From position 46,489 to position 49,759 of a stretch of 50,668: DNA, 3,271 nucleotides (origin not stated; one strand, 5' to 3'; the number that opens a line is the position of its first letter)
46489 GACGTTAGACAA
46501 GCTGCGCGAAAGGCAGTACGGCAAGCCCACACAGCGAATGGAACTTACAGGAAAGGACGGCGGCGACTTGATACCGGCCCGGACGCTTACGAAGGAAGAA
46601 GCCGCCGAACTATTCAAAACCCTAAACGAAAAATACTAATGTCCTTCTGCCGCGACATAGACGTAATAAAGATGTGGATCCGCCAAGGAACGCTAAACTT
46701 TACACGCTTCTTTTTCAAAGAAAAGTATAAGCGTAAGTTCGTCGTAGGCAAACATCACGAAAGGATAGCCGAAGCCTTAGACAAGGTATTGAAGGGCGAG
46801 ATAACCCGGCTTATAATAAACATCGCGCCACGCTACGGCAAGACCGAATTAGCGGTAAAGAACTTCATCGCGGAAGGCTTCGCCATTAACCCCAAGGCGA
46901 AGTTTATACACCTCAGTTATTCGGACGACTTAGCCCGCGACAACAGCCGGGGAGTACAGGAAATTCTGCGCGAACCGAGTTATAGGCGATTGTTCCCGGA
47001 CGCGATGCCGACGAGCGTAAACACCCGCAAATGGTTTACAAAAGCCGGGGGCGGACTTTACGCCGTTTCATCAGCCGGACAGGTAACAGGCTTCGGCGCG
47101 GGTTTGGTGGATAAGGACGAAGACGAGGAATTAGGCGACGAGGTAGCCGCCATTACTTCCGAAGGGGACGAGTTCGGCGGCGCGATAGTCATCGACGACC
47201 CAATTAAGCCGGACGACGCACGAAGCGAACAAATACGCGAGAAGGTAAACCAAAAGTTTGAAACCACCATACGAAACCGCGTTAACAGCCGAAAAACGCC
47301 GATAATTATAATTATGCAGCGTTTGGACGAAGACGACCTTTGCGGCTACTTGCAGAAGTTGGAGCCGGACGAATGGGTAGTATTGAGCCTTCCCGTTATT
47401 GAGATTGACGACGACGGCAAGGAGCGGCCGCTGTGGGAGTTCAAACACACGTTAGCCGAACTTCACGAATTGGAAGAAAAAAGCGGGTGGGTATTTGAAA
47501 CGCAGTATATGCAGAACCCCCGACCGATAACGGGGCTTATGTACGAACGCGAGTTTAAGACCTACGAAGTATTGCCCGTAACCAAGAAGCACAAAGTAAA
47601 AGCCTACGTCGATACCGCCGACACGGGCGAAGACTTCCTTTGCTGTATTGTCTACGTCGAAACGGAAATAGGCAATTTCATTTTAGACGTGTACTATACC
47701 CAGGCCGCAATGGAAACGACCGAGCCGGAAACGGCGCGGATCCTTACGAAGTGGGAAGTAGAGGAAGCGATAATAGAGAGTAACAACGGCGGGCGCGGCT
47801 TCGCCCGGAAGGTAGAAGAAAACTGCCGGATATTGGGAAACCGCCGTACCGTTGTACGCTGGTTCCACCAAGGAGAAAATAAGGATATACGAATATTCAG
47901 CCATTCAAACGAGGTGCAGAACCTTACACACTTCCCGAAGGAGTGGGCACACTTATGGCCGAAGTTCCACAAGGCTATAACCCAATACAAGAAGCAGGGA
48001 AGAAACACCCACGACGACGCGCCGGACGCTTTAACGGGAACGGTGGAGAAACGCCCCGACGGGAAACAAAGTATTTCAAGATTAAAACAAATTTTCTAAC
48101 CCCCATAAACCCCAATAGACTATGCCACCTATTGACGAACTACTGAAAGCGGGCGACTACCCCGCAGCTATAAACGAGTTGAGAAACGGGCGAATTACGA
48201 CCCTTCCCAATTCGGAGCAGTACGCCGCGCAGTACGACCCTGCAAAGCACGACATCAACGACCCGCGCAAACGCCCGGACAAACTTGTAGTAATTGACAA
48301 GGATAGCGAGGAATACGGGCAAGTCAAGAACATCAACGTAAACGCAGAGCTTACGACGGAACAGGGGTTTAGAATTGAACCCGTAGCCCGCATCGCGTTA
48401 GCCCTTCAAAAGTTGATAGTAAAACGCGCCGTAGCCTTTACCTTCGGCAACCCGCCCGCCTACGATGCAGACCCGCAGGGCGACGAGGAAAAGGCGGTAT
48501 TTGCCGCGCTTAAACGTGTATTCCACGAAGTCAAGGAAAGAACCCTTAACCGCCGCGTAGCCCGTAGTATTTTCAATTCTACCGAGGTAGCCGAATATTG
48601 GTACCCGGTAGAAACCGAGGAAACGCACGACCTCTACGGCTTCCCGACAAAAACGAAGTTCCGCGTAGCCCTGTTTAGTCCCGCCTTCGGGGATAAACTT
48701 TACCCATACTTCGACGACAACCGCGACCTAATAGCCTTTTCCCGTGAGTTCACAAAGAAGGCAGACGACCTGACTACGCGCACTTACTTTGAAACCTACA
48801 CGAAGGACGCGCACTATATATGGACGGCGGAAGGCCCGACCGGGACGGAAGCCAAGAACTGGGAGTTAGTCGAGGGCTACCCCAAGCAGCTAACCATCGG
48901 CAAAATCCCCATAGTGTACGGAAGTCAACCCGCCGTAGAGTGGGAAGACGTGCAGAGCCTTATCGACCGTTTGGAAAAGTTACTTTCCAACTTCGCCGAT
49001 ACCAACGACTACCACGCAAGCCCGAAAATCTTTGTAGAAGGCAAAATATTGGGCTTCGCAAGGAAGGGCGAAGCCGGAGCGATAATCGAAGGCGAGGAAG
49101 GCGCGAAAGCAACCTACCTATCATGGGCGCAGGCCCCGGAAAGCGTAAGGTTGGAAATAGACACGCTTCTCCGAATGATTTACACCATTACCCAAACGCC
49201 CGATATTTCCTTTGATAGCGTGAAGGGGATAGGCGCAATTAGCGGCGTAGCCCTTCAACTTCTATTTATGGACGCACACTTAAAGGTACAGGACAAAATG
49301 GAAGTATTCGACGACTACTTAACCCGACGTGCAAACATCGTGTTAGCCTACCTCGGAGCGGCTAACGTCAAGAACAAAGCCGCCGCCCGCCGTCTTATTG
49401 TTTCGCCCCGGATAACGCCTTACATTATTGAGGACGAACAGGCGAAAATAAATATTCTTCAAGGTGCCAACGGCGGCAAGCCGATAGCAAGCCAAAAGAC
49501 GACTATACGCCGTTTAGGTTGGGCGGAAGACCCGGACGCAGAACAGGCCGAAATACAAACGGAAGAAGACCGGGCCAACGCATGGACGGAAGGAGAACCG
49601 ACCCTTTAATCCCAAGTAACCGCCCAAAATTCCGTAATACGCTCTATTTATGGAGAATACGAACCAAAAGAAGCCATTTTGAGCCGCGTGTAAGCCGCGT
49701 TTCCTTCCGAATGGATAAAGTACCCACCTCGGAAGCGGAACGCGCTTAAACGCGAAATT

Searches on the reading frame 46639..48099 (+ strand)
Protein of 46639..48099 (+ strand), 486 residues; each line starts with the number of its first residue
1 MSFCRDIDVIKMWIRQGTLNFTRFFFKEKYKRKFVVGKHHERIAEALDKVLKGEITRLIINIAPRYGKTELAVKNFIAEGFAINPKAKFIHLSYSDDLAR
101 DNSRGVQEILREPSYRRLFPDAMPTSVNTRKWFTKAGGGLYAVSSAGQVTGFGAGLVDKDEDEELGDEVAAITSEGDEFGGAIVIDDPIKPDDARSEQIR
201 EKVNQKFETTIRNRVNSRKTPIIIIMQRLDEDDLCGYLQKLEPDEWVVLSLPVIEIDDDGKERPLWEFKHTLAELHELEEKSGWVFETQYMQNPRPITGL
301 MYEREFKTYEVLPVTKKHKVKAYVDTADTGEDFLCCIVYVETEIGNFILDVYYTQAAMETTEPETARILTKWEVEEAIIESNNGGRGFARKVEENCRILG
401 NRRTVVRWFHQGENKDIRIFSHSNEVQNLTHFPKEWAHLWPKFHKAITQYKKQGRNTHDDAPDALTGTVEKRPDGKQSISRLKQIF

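Call 22: search_protein_families(library=phrogs, proteins=[window:46639-48099:+], max_evalue=0.001)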
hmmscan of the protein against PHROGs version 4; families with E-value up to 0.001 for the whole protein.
window:46639-48099:+ (486 aa): 4 families
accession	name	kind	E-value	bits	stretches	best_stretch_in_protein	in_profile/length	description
phrog_38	-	head and packaging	3.8e-92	311.2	1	19-478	274-709/760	terminase large subunit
phrog_4758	-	head and packaging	6.7e-61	206.7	1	11-258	13-240/243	terminase large subunit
phrog_30251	-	head and packaging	2.3e-53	182.6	1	54-483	54-470/799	terminase large subunit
phrog_5573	-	head and packaging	2.7e-27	96.8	1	241-484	7-246/250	terminase large subunit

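Call 35: find_related_loci(query=window:46639-48096:+, collection=viral_contigs, flank=6000)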
Query window:46639-48096:+ (486 aa) in viral_contigs; peptide patterns used: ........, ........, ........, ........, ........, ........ (x = any residue, [..] = any of these).
256 stretches matched a pattern; 250 encode a relative of the query (tblastn E <= 1e-3); the best 80 are kept; 80 distinct loci.
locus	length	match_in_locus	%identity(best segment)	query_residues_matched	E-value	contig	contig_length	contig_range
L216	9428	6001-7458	100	1-486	0e+0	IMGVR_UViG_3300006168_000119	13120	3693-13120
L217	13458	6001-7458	100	1-486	0e+0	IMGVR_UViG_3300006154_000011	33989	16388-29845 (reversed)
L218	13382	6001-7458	100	1-486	0e+0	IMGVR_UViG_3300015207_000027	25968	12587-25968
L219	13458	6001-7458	100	1-486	0e+0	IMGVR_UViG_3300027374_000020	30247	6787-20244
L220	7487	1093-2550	100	1-486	0e+0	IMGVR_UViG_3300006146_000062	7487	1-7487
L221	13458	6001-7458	100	1-486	0e+0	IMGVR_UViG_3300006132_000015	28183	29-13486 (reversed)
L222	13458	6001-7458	100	1-486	0e+0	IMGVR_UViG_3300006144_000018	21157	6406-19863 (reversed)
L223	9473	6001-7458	100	1-486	0e+0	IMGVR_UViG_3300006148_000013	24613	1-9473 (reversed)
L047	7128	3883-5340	100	1-486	0e+0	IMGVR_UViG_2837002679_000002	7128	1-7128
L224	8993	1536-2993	99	1-486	0e+0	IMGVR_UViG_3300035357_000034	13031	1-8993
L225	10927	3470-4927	93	1-486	0e+0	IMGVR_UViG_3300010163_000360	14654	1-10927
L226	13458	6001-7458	90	1-486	0e+0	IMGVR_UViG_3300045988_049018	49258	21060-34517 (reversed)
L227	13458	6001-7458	90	1-486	0e+0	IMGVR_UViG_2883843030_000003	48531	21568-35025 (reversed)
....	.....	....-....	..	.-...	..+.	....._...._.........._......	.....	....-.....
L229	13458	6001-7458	90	1-486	0e+0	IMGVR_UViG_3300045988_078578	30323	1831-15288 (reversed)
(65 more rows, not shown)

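Call 41: search_dna_similar(query=window:46639-48096:+, collection=phages, mode=protein, max_rows=15)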
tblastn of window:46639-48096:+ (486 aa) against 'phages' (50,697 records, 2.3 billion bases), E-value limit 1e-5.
Records with a match: 1802; places in all: 1807; records where one place covers at least 80% of the query: 228.
Best place of each record, by identity: 60-80% 2; <60% 1800.
By first word of the organism name: Klebsiella 441; Escherichia 340; Mycobacterium 104; Vibrio 102; Bacteriophage 55; Microbacterium 53; Acinetobacter 51; Brucella 41; Lactococcus 40; Helicobacter 40; and 90 more.
By host as written in the record: - 223; Klebsiella pneumoniae 196; Escherichia coli 95; Mycobacterium smegmatis mc2 155 60; Escherichia coli DSM 12242 43; Escherichia coli K-12 MG1655 35; Helicobacter pylori 30; Microbacterium foliorum NRRL B-24224 SEA 28; and 484 more.
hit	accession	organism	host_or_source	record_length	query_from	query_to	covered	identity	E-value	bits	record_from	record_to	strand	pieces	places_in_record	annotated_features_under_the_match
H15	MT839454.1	Bacteriophage sp.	human fecal samples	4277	5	472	96%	60.3%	0e+0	565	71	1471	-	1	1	record has no annotation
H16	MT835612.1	Bacteriophage sp.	human fecal samples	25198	10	472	95%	60.9%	7e-178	559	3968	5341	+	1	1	record has no annotation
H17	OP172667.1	Bacteroides phage BF486P2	Bacteroides fragilis DA486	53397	35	470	90%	51.2%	2e-136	439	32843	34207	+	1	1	hypothetical protein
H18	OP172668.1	Bacteroides phage BF486P3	Bacteroides fragilis DA486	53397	35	470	90%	51.2%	2e-136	439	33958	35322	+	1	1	hypothetical protein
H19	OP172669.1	Bacteroides phage BF494P1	Bacteroides fragilis DA494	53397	35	470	90%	51.2%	2e-136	439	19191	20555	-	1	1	hypothetical protein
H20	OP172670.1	Bacteroides phage BF503P1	Bacteroides fragilis DA503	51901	35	470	90%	51.2%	3e-136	439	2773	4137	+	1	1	hypothetical protein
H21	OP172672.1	Bacteroides phage BF503P4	Bacteroides fragilis DA503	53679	35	470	90%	51.0%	5e-136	439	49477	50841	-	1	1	hypothetical protein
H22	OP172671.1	Bacteroides phage BF503P2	Bacteroides fragilis DA503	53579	35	470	90%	51.0%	1e-135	437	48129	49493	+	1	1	hypothetical protein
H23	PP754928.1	Porphyromonas phage phage005b_ATCC49417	Porphyromonas gingivalis ATCC 49417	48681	85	474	80%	41.8%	5e-86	294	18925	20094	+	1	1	terminase large subunit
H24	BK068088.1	Porphyromonas phage phage005a_ATCC49417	Porphyromonas gingivalis ATCC 49417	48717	85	474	80%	41.8%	5e-86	294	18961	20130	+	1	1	terminase LSU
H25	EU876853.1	Iodobacter phage PhiPLPE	Iodobacter sp. CdM7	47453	35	471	90%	35.9%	5e-68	242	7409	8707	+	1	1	terL: large subunit terminase TerL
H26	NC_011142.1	Iodobacter phage PhiPLPE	Iodobacter sp. CdM7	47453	35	471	90%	35.9%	5e-68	242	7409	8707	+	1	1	terL: terminase large subunit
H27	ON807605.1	Phage vB_KsaM-C1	-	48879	35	482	92%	34.1%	4e-67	239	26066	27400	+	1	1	terminase large subunit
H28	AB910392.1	Pseudomonas phage KPP23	Pseduomonas aeruginosa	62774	35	469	90%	34.3%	1e-55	206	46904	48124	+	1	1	putative terminase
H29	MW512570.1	Clostridioides phage CD1801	Clostridioides difficile CD1801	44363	58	483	88%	34.3%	2e-56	208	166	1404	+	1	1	terminase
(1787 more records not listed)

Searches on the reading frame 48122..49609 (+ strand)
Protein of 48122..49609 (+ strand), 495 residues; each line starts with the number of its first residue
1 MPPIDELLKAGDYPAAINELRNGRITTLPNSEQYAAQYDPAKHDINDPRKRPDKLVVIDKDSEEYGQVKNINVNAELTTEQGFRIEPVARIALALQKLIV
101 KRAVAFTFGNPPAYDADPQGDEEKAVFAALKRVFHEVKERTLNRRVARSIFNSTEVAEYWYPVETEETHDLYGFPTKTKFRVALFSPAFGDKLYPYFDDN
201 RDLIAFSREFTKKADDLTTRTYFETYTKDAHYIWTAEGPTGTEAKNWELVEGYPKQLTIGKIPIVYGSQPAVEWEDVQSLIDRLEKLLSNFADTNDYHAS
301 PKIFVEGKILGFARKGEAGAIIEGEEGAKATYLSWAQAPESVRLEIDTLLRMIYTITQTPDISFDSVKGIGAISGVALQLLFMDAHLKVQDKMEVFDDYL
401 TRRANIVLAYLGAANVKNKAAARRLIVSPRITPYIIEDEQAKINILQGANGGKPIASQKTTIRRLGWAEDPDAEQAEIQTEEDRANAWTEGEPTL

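Call 22: search_protein_families(library=phrogs, proteins=[window:48122-49609:+], max_evalue=0.001)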
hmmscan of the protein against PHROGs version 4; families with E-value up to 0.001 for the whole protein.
window:48122-49609:+ (495 aa): 2 families
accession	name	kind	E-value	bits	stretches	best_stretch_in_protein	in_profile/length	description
phrog_64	-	head and packaging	3.4e-71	241.4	1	7-486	68-499/547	portal protein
phrog_9064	-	head and packaging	6.1e-08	33.5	1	332-483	64-207/228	portal protein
